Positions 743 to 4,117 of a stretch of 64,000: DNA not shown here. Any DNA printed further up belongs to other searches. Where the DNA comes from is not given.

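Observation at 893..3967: Natural fusion of a GH57 glycoside hydrolase domain to GlgA glycogen synthase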

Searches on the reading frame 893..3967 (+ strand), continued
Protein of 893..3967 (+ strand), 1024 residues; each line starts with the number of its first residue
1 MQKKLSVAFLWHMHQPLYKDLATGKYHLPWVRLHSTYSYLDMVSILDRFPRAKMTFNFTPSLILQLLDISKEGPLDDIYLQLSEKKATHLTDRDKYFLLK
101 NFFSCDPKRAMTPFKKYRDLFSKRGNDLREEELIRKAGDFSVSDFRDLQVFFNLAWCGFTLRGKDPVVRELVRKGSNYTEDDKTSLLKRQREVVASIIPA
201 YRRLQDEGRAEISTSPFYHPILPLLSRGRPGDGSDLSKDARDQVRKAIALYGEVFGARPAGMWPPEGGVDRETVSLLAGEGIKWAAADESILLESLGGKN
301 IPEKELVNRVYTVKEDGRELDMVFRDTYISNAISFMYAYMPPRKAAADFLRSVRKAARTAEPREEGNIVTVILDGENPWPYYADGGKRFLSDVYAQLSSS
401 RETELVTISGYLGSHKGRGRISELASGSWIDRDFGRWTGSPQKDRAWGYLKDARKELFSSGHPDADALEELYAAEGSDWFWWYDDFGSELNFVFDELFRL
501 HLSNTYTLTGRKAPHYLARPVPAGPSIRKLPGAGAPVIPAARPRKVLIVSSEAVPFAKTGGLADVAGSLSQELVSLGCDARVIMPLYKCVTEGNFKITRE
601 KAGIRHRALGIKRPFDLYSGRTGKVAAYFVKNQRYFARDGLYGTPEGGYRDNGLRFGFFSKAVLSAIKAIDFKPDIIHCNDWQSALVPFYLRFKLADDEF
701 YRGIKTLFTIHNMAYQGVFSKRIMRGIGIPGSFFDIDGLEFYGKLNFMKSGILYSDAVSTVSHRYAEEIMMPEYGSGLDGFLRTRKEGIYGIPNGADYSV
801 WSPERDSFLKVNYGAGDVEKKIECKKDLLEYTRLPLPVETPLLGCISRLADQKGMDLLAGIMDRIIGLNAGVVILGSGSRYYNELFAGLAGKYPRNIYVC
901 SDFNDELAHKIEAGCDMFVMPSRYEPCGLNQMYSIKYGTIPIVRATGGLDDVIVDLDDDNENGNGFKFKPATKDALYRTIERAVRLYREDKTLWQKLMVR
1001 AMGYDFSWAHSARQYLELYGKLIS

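Call 57: find_encoding_contigs(protein=P0009, flank=300, max_places=1)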
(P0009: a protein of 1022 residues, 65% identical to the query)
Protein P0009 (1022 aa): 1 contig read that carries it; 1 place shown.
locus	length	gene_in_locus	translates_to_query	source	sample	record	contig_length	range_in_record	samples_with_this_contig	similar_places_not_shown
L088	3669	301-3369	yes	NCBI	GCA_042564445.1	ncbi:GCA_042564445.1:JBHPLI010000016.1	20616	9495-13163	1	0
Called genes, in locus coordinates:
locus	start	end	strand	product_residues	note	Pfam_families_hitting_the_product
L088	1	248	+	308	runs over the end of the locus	PF00768:Peptidase_S11, PF13354:Beta-lactamase2, PF00905:Transpeptidase (faint), PF02113:Peptidase_S13 (faint)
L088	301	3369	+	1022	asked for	PF03065:Glyco_hydro_57, PF08323:Glyco_transf_5, PF13439:Glyco_transf_4 (faint), PF00534:Glycos_transf_1, PF13692:Glyco_trans_1_4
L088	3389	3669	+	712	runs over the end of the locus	PF01074:Glyco_hydro_38N, PF03065:Glyco_hydro_57, PF09094:AmyA-A_glucT_m, PF09095:AmyA-gluTrfs_C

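Call 58: find_encoding_contigs(protein=P0017, flank=300, max_places=1)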
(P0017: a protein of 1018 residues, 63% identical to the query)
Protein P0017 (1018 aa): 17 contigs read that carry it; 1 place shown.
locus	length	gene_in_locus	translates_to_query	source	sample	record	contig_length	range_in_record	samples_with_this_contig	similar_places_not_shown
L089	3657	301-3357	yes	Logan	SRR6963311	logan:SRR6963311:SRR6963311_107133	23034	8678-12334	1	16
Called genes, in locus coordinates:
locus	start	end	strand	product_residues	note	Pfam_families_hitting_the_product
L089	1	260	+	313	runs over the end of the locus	PF02113:Peptidase_S13 (faint), PF00768:Peptidase_S11, PF13354:Beta-lactamase2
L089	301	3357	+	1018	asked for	PF03065:Glyco_hydro_57, PF13439:Glyco_transf_4 (faint), PF08323:Glyco_transf_5, PF00534:Glycos_transf_1, PF13692:Glyco_trans_1_4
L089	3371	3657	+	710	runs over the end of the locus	PF03065:Glyco_hydro_57, PF09094:AmyA-A_glucT_m, PF09095:AmyA-gluTrfs_C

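Call 59: find_encoding_contigs(protein=P0026, flank=300, max_places=1)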
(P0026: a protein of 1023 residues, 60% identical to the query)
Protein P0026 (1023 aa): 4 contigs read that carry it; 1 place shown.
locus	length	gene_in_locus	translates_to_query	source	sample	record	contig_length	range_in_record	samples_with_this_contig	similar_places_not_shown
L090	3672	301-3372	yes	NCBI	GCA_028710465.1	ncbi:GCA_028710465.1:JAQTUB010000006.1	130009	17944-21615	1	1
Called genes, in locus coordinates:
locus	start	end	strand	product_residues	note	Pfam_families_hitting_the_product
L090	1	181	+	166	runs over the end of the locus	-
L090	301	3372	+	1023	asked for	PF03065:Glyco_hydro_57, PF08323:Glyco_transf_5, PF13439:Glyco_transf_4 (weak), PF00534:Glycos_transf_1, PF13692:Glyco_trans_1_4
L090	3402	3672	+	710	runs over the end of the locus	PF01074:Glyco_hydro_38N (weak), PF03065:Glyco_hydro_57, PF09094:AmyA-A_glucT_m, PF09095:AmyA-gluTrfs_C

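Call 60: find_encoding_contigs(protein=P0038, flank=300, max_places=1)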
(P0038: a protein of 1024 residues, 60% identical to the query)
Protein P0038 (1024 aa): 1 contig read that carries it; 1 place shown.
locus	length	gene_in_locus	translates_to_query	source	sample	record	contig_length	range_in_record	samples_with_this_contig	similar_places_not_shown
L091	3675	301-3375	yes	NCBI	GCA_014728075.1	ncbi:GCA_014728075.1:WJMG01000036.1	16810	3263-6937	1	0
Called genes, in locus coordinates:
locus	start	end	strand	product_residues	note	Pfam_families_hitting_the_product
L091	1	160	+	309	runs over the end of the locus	PF00768:Peptidase_S11, PF13354:Beta-lactamase2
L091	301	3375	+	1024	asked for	PF03065:Glyco_hydro_57, PF08323:Glyco_transf_5, PF00534:Glycos_transf_1, PF13692:Glyco_trans_1_4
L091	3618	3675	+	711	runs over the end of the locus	PF01074:Glyco_hydro_38N (weak), PF03065:Glyco_hydro_57, PF09094:AmyA-A_glucT_m, PF09095:AmyA-gluTrfs_C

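Call 61: find_encoding_contigs(protein=P0059, flank=300, max_places=1)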
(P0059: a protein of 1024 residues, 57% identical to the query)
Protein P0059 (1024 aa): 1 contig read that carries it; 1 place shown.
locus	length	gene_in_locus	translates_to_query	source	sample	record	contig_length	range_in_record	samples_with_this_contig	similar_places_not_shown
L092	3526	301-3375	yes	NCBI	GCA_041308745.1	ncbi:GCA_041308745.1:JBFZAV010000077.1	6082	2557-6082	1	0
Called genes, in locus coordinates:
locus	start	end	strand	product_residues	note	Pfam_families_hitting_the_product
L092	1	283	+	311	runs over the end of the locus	PF00768:Peptidase_S11, PF02113:Peptidase_S13 (faint), PF13354:Beta-lactamase2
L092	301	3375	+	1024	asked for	PF03065:Glyco_hydro_57, PF08323:Glyco_transf_5, PF13439:Glyco_transf_4 (faint), PF13579:Glyco_trans_4_4 (faint), PF00534:Glycos_transf_1, PF13692:Glyco_trans_1_4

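Call 71: find_encoding_contigs(protein=window:893-3967:+, flank=300, max_places=3)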
Protein window:893-3967:+ (1024 aa): 8 contigs read that carry it; 1 place shown.
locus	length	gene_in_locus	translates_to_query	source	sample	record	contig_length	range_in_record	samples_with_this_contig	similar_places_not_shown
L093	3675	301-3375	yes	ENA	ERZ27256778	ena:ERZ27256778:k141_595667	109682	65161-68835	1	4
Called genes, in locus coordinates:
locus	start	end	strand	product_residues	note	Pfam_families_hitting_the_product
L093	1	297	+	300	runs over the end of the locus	PF00768:Peptidase_S11, PF02113:Peptidase_S13 (faint), PF13354:Beta-lactamase2, PF00905:Transpeptidase (faint)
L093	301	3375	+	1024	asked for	PF03065:Glyco_hydro_57, PF08323:Glyco_transf_5, PF13439:Glyco_transf_4 (faint), PF00534:Glycos_transf_1, PF13692:Glyco_trans_1_4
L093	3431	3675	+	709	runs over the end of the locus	PF03065:Glyco_hydro_57, PF09094:AmyA-A_glucT_m, PF09095:AmyA-gluTrfs_C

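Call 77: fold_search(model_id=the predicted structure, library=pdb)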
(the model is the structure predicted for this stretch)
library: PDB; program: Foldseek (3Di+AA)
matches with E <= 10: 1544; with E <= 0.001: 520
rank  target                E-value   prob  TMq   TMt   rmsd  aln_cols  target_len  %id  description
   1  1rzu_A                4.5e-38  1.00  0.43  0.90   2.8       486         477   36  Crystal structure of the glycogen synthase from A. tumefaciens in complex with ADP (released 2004-08-31)
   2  1rzu_B                4.8e-37  1.00  0.44  0.91   2.5       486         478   36  Crystal structure of the glycogen synthase from A. tumefaciens in complex with ADP (released 2004-08-31)
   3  2qzs                  4.6e-36  1.00  0.42  0.88   3.1       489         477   36  Crystal Structure of Wild-type E.coli GS in complex with ADP and Glucose(wtGSb) (released 2008-09-09)
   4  3cop                  8.3e-36  1.00  0.42  0.88   3.1       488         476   35  Crystal Structure of E.coli GS mutant E377A in complex with ADP and acceptor analogue HEPPSO (released 2009-03-24)
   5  3d1j                  4.1e-35  1.00  0.43  0.89   2.9       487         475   36  Crystal Structure of E.coli GS mutant dmGS(C7S;C408S) (released 2009-03-24)
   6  6gne_A                4.3e-34  1.00  0.43  0.85   3.4       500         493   33  Catalytic domain of Starch Synthase IV from Arabidopsis thaliana bound to ADP and acarbose (released 2018-07-25)
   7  9jlr_D                5.2e-34  1.00  0.43  0.89   2.8       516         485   31  Crystal structure of GH57 family amylopullulanase from Aquifex aeolicus mutant E256Q in complex with maltopentaose (released 2025-06-04)
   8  6gne_B                8.9e-34  1.00  0.43  0.84   3.5       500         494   33  Catalytic domain of Starch Synthase IV from Arabidopsis thaliana bound to ADP and acarbose (released 2018-07-25)
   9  9jlr_C                1.5e-33  1.00  0.43  0.89   3.1       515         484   31  Crystal structure of GH57 family amylopullulanase from Aquifex aeolicus mutant E256Q in complex with maltopentaose (released 2025-06-04)
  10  9jlr_A                3.1e-33  1.00  0.43  0.90   3.3       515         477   31  Crystal structure of GH57 family amylopullulanase from Aquifex aeolicus mutant E256Q in complex with maltopentaose (released 2025-06-04)
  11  9k7c_A                3.1e-33  1.00  0.43  0.90   3.2       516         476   31  Crystal structure of GH57 family amylopullulanase from Aquifex aeolicus mutant E256Q in complex with maltopentaose (released 2025-06-04)
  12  9kyq_B                4.1e-33  1.00  0.43  0.89   3.4       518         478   31  GH57 family amylopullulanase from Aquifex aeolicus wild type co-crystallize with gama-cyclodextrin (released 2025-06-04)
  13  9jlt_B                4.8e-33  1.00  0.43  0.90   3.2       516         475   31  GH57 family amylopullulanase D352N mutant from Aquifex aeolicus complex with alpha-cyclodextrin (released 2025-06-04)
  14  6gnf_C                7.4e-33  1.00  0.42  0.81   3.7       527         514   29  Granule Bound Starch Synthase from Cyanobacterium sp. CLg1 bound to acarbose and ADP (released 2018-07-25)
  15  8zyi_A                1.3e-32  1.00  0.43  0.90   3.2       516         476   31  crystal structure of GH57 family amylopullulanase mutant D352N from Aquifex aeolicus in complex wih 6-alpha-D-maltotri (released 2025-06-04)
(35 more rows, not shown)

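Call 86: predict_structure(protein=P0109)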
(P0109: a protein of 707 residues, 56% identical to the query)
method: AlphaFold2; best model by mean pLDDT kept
length: 707 residues; sequences in the alignment: 1
mean_pLDDT: 33.0   pTM: 0.24
mean pLDDT of the five models: 33.0, 27.0, 26.7, 25.8, 25.6
residues with pLDDT >= 90: 0; 70-90: 0; 50-70: 6; < 50: 701
segments of 3 or more residues with pLDDT < 50: 1-91, 93-202, 208-454, 459-707
pLDDT, mean of each block of 10 residues (from residue 1): 28 31 30 24 29 28 34 34 31 45 30 30 34 36 34 33 36 39 40 42 49 33 32 34 36 32 30 33 30 29 31 34 35 37 43 45 37 34 34 31 29 28 25 31 42 46 41 36 32 32 36 40 34 30 22 27 29 23 24 25 28 29 33 32 30 31 33 32 31 27 27
secondary structure, 60 per line:
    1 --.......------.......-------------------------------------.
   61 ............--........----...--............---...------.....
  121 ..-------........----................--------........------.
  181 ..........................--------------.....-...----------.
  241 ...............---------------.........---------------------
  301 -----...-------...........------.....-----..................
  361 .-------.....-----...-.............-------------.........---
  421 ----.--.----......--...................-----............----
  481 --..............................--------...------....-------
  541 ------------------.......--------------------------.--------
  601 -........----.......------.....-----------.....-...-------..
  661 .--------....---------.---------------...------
elements in order (helices of 4 or more, strands of 3 or more residues): E3-9 H16-22 H60-72 E75-82 H92-103 H116-122 H130-137 H142-157 H166-173 H180-206 H221-225 H240-255 H271-279 E306-308 H316-326 E333-337 H343-361 E369-373 H383-395 H409-417 H433-438 H441-459 H465-476 H483-512 H530-533 H559-565 E602-609 E614-620 E627-631 E643-647 E670-673
